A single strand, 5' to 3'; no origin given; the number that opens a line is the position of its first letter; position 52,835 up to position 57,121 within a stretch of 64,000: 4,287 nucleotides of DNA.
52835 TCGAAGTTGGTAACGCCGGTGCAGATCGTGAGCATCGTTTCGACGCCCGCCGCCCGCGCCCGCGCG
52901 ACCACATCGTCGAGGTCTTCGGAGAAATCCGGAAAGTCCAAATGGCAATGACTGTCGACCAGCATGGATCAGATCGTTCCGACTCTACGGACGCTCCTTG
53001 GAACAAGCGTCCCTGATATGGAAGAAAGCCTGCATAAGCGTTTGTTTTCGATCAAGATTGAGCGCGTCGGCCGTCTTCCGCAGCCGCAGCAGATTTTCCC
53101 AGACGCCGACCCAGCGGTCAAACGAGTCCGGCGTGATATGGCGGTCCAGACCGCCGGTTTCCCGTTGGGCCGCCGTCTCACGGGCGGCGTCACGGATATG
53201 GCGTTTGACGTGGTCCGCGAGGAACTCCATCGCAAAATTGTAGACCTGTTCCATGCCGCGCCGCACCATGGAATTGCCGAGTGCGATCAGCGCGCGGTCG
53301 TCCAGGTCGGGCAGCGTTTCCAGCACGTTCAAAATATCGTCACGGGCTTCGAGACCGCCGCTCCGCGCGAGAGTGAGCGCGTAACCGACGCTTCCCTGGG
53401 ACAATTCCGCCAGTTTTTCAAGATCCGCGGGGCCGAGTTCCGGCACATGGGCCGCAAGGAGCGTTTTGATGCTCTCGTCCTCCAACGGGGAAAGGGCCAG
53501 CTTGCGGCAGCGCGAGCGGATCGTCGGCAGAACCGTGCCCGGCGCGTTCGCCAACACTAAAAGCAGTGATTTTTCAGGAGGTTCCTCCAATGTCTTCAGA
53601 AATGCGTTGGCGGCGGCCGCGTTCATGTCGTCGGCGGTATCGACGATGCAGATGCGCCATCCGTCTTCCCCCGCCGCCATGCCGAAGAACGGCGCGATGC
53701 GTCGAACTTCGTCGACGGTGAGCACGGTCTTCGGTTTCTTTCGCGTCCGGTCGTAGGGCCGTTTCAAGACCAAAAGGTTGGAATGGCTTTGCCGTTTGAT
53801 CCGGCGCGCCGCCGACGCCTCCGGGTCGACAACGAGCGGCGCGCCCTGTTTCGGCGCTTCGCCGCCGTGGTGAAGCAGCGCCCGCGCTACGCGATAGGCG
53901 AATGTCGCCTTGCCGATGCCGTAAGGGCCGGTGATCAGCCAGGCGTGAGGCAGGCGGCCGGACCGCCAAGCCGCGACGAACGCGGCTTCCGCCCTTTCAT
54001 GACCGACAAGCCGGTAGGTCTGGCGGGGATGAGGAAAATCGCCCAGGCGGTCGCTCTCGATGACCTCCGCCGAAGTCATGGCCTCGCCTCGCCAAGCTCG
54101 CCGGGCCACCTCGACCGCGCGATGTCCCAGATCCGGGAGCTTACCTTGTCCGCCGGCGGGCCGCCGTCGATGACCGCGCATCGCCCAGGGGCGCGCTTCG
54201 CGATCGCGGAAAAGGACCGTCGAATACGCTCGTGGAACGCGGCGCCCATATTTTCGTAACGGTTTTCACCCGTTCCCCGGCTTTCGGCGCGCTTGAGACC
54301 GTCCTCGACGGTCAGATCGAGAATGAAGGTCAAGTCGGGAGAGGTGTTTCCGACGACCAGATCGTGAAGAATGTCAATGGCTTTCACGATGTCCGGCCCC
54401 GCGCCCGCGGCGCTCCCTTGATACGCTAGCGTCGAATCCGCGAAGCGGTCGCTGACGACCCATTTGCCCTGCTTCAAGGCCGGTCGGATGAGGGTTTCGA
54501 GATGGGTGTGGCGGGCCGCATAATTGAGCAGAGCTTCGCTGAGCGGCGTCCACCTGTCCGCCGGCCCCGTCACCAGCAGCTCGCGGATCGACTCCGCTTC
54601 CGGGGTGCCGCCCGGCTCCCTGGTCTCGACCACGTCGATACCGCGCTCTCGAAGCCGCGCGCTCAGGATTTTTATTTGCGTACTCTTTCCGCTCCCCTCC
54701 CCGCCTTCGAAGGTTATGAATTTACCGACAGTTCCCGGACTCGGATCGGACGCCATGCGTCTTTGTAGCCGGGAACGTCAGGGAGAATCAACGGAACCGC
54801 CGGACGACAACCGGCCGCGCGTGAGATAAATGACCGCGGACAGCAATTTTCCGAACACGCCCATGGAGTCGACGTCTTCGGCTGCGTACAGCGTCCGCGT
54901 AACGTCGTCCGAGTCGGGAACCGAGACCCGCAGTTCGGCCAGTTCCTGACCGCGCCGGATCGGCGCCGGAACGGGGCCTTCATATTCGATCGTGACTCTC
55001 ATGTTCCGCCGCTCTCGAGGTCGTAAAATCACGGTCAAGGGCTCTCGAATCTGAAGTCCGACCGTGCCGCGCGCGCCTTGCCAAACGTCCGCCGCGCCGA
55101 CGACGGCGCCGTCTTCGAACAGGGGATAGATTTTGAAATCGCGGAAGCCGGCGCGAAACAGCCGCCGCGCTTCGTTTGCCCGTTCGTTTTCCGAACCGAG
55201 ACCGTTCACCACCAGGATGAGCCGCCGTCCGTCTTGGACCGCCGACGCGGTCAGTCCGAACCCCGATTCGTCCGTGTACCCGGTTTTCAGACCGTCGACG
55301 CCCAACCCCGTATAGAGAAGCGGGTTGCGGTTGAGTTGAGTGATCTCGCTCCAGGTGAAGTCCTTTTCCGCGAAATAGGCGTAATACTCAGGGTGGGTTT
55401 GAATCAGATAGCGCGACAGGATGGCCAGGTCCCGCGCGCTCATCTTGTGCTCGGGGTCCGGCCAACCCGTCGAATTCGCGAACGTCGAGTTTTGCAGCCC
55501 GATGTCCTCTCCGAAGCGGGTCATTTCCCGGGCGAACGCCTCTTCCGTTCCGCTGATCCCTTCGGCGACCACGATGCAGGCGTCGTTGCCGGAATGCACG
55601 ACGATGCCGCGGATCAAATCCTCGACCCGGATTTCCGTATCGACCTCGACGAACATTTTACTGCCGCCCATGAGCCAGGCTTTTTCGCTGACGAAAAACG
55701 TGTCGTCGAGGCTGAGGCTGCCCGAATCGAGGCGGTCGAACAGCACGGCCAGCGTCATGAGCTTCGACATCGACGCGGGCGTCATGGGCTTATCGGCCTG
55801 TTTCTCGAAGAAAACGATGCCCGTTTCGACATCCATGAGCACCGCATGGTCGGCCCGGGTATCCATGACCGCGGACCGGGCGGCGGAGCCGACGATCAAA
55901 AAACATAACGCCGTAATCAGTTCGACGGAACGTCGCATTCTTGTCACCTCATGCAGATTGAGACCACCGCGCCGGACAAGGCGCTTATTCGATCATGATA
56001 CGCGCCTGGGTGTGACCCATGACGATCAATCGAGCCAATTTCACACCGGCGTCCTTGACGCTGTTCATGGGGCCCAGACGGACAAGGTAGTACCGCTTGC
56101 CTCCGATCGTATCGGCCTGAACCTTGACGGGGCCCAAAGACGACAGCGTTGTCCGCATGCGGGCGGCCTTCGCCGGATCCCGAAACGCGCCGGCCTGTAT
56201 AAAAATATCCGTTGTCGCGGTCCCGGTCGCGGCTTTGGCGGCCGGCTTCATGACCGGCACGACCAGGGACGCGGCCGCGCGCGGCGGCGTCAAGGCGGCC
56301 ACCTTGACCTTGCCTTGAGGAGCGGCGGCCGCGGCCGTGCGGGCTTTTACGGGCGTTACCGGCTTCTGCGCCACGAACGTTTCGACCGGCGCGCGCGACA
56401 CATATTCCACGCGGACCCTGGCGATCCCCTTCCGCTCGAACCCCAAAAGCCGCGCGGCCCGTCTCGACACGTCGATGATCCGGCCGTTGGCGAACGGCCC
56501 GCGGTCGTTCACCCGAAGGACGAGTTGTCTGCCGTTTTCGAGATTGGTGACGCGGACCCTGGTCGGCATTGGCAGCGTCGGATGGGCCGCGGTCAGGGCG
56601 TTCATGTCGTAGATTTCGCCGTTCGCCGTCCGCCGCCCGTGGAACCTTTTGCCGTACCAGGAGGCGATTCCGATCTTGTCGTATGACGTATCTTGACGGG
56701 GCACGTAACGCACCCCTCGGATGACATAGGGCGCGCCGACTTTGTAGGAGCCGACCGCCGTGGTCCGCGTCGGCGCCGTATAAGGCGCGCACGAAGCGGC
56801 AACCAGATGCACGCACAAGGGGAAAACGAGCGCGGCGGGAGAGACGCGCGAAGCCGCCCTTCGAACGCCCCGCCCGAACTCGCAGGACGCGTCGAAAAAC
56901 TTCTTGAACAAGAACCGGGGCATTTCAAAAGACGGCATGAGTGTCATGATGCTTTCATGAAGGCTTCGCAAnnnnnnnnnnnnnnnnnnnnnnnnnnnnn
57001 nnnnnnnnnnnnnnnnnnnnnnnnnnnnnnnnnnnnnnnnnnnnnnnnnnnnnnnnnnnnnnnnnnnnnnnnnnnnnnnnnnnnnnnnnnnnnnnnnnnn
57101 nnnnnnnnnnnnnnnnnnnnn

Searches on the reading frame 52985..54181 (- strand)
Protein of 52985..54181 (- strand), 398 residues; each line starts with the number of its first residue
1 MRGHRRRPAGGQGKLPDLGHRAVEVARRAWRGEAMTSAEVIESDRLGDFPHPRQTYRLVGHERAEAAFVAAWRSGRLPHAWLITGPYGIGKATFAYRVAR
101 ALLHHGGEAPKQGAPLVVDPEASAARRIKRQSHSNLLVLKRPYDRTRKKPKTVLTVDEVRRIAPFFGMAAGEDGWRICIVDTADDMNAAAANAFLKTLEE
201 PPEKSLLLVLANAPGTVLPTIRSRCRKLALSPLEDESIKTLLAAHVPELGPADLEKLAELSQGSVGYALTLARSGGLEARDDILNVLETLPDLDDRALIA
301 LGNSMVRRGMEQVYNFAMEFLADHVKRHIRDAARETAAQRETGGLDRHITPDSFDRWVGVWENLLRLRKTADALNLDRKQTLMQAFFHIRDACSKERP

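Call 21: search_protein_families(library=ncbifam, proteins=[window:52985-54181:-])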
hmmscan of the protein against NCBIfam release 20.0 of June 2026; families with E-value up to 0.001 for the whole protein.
window:52985-54181:- (398 aa): 59 families (the best 25 are shown)
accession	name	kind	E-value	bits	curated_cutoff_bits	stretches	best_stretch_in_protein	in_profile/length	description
NF005677.0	PRK07471.1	equivalog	9.3e-119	396.8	252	1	42-392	5-364/366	DNA polymerase III subunit delta'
NF006586.0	PRK09112.1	equivalog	8e-85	285.1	308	1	43-393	10-348/351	DNA polymerase III subunit delta'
TIGR00678.1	holB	equivalog_domain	5.7e-47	159.7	180.6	1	68-266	4-186/188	DNA polymerase III subunit delta'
NF004310.0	PRK05707.1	equivalog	2.4e-39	135.6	280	1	73-335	17-266/328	DNA polymerase III subunit delta'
NF005926.0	PRK07940.1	equivalog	1e-33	117.2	300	1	70-317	29-256/394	DNA polymerase III subunit delta'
NF005638.0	PRK07399.1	subfamily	2.5e-30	105.6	230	1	56-292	7-243/317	DNA polymerase III subunit delta'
NF006430.0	PRK08699.1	equivalog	1.7e-29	102.8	481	1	74-242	17-181/325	DNA polymerase III subunit delta'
NF005972.1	PRK08058.1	equivalog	1.5e-27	96.6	340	1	68-387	17-324/328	DNA polymerase III subunit delta'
NF005408.0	PRK06964.1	equivalog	2.8e-27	96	483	2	145-339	103-290/342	DNA polymerase III subunit delta'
NF004047.0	PRK05564.1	equivalog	2.3e-26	92.5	282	2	150-323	69-245/313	DNA polymerase III subunit delta'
NF005941.0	PRK07993.1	equivalog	5.9e-24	85.2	477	1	68-329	14-260/334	DNA polymerase III subunit delta'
TIGR02397.1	dnaX_nterm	equivalog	1.3e-23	83.9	250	1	52-326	10-275/355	DNA polymerase III subunit gamma/tau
NF006447.0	PRK08769.1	equivalog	2.8e-23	82.5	348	1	62-290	10-227/319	DNA polymerase III subunit delta'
NF011524.0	PRK14963.1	equivalog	8.1e-21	74.7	601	1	57-249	15-191/647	DNA polymerase III subunits gamma and tau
NF004759.0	PRK06090.1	equivalog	4.6e-20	72.2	457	1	71-326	18-255/319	DNA polymerase III subunit delta'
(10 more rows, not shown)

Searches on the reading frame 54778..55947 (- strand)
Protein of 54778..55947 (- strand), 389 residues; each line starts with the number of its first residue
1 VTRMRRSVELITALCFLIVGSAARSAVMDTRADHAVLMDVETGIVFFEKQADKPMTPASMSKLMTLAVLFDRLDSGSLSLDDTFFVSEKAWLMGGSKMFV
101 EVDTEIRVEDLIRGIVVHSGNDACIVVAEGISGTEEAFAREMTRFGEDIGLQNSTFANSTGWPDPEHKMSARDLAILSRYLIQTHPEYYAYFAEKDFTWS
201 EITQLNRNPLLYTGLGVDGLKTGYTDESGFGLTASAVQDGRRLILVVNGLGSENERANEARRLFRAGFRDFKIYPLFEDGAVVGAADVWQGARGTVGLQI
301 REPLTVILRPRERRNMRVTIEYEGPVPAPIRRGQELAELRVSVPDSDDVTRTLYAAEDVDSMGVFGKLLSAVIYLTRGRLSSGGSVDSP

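Call 21: search_protein_families(library=ncbifam, proteins=[window:54778-55947:-])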
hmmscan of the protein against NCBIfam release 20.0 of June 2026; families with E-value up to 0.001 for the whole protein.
window:54778-55947:- (389 aa): 9 families
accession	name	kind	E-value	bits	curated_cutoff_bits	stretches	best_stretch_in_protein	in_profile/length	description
NF008489.0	PRK11397.1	equivalog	4.6e-67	226.4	610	1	31-368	36-381/389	serine-type D-Ala-D-Ala carboxypeptidase DacD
NF007445.0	PRK10001.1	equivalog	5.6e-60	203.2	765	1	6-373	9-388/400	serine-type D-Ala-D-Ala carboxypeptidase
NF008059.0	PRK10793.1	equivalog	4.9e-55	186.9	694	1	26-371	40-393/403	D-alanyl-D-alanine carboxypeptidase DacA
NF038273.1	strep_PBP3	exception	7.5e-43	147.1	490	1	10-349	7-371/407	D-alanyl-D-alanine carboxypeptidase PBP3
NF038258.2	PBP4_Staph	exception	3.6e-25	88.6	500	1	36-261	44-291/366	penicillin-binding protein PBP4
NF008668.0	PRK11669.1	equivalog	1.3e-12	47.5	294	1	27-247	38-260/316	D-alanyl-D-alanine endopeptidase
NF000471.1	vanY_of_D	exception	1.6e-06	27.6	625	1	22-255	89-339/354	transpeptidase-like D-Ala-D-Ala carboxypeptidase VanY-D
NF000447.2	bla-A_Chryseo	exception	0.00012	21.4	510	1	37-136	41-143/292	CGA/CIA family class A beta-lactamase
NF033103.1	bla_class_A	equivalog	0.00013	21.3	200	1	48-136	27-116/257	class A beta-lactamase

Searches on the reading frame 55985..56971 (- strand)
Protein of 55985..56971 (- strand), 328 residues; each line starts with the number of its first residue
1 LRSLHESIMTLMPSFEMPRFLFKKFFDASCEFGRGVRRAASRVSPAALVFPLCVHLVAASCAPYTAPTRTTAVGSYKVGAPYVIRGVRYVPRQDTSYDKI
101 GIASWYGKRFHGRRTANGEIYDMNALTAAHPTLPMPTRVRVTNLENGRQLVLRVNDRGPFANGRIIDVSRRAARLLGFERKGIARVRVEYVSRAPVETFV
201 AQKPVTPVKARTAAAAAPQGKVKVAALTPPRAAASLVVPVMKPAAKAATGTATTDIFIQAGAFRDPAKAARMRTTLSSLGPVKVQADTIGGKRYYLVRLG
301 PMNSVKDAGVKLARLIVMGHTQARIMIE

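Call 21: search_protein_families(library=ncbifam, proteins=[window:55985-56971:-])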
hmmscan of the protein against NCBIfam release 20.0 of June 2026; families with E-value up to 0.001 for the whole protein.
window:55985-56971:- (328 aa): 4 families
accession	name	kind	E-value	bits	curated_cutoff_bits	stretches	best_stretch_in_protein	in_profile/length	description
TIGR00413.1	rlpA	subfamily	5.8e-45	153.8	82.15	1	101-279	1-167/208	septal ring lytic transglycosylase RlpA family protein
NF047735.1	MPL36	exception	7.6e-43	147.3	430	1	93-304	86-282/305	RlpA family plasminogen-binding lipoprotein MPL36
NF007953.1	PRK10672.1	equivalog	6.7e-41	141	201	2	82-195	60-172/362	endolytic peptidoglycan transglycosylase RlpA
TIGR02223.1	ftsN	equivalog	7.4e-07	29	107.65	1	229-322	207-294/299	cell division protein FtsN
